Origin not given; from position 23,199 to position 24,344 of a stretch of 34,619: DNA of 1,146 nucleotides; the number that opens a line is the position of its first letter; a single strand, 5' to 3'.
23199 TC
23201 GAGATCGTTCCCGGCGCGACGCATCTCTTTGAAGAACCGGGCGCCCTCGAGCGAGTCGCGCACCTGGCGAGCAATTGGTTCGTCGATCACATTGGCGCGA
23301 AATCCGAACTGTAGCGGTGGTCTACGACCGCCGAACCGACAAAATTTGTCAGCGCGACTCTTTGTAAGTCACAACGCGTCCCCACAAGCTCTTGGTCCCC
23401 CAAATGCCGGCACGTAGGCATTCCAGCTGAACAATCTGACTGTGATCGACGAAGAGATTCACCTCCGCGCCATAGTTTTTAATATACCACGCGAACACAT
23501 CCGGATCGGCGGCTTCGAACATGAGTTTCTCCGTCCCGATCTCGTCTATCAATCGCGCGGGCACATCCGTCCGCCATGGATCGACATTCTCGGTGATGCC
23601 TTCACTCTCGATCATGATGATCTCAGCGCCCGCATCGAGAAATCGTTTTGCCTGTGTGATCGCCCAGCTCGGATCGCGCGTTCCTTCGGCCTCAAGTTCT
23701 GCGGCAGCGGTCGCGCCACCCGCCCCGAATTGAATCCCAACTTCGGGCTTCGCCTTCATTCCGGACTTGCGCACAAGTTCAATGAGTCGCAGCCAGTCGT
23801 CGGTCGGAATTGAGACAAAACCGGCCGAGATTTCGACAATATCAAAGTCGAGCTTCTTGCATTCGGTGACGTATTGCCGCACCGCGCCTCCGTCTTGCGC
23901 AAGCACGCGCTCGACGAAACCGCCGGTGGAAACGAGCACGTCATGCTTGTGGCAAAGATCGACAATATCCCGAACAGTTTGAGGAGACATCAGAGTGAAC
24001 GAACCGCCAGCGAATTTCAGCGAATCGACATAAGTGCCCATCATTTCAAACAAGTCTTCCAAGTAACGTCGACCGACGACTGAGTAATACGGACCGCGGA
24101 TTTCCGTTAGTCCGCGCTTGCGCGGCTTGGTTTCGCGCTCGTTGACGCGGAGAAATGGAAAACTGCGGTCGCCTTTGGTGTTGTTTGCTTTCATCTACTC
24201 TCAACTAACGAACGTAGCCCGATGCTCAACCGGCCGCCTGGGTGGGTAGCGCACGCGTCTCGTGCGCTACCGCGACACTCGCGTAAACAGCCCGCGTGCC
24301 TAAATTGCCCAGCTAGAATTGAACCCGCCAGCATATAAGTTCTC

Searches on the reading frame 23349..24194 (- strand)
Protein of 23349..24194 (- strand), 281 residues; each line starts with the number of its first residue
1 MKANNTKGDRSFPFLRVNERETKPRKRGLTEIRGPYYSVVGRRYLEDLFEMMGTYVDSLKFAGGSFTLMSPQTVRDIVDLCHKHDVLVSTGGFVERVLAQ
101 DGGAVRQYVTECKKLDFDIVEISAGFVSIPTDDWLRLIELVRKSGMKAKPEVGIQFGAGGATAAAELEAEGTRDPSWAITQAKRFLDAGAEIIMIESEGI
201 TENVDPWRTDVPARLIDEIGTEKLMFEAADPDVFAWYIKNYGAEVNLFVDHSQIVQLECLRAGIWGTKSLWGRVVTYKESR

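Call 35: search_protein_families(library=pfam, proteins=[window:23349-24194:-], max_evalue=0.00001)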
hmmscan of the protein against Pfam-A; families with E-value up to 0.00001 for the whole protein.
window:23349-24194:- (281 aa): 1 family
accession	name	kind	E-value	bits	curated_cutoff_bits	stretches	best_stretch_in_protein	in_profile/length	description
PF02679.21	ComA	-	9.8e-83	277.7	25.2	1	18-266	1-242/243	(2R)-phospho-3-sulfolactate synthase (ComA)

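Call 47: find_encoding_contigs(protein=window:23349-24194:-, flank=10000, max_places=10)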
Protein window:23349-24194:- (281 aa): 7 contigs read that carry it; 7 places shown.
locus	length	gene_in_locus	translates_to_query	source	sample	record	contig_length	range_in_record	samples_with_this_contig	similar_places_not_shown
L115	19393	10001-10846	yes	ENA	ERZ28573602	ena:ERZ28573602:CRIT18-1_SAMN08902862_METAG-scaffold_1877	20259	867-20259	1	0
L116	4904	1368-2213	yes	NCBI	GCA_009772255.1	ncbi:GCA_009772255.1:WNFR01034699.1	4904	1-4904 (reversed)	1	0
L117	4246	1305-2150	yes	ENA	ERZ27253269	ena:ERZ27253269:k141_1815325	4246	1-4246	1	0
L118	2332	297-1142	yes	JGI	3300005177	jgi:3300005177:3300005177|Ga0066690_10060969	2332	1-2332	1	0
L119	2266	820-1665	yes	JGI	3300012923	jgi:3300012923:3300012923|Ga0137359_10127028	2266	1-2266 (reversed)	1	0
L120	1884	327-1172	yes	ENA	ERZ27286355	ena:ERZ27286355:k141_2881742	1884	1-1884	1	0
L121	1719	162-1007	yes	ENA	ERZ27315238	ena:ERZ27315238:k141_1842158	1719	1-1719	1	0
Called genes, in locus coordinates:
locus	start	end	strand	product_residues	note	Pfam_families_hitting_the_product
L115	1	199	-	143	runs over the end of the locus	PF07366:SnoaL, PF12680:SnoaL_2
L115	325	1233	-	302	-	PF02358:Trehalose_PPase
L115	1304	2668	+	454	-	PF00982:Glyco_transf_20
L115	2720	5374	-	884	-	PF00501:AMP-binding, PF23562:AMP-binding_C_3 (weak), PF13193:AMP-binding_C (weak), PF00550:PP-binding (faint), PF01553:Acyltransferase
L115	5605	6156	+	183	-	PF00080:Sod_Cu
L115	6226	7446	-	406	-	PF21269:TreT_GT1, PF20706:GT4-conflict, PF00534:Glycos_transf_1, PF13692:Glyco_trans_1_4, PF13524:Glyco_trans_1_2 (weak)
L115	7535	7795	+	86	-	-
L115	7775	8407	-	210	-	PF00857:Isochorismatase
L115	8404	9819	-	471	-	PF02749:QRPTase_N (faint), PF17767:NAPRTase_N, PF04095:NAPRTase (weak), PF17956:NAPRTase_C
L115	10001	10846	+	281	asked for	PF02679:ComA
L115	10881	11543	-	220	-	PF01738:DLH, PF12146:Hydrolase_4 (faint), PF20408:Abhydrolase_11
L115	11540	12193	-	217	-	PF00156:Pribosyltran, PF14681:UPRTase (faint)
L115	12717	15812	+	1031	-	PF08471:Ribonuc_red_2_N, PF02867:Ribonuc_red_lgC, PF12637:TSCPD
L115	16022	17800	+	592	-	PF02771:Acyl-CoA_dh_N, PF02770:Acyl-CoA_dh_M, PF00441:Acyl-CoA_dh_1, PF08028:Acyl-CoA_dh_2, PF22924:ACOX_C_alpha1 (faint), PF21343:ACAD9-ACADV_C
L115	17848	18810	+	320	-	PF03807:F420_oxidored (faint), PF07991:KARI_N, PF01450:KARI_C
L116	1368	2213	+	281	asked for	PF02679:ComA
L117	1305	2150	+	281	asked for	PF02679:ComA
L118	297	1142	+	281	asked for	PF02679:ComA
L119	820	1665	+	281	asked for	PF02679:ComA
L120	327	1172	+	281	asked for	PF02679:ComA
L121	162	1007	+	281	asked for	PF02679:ComA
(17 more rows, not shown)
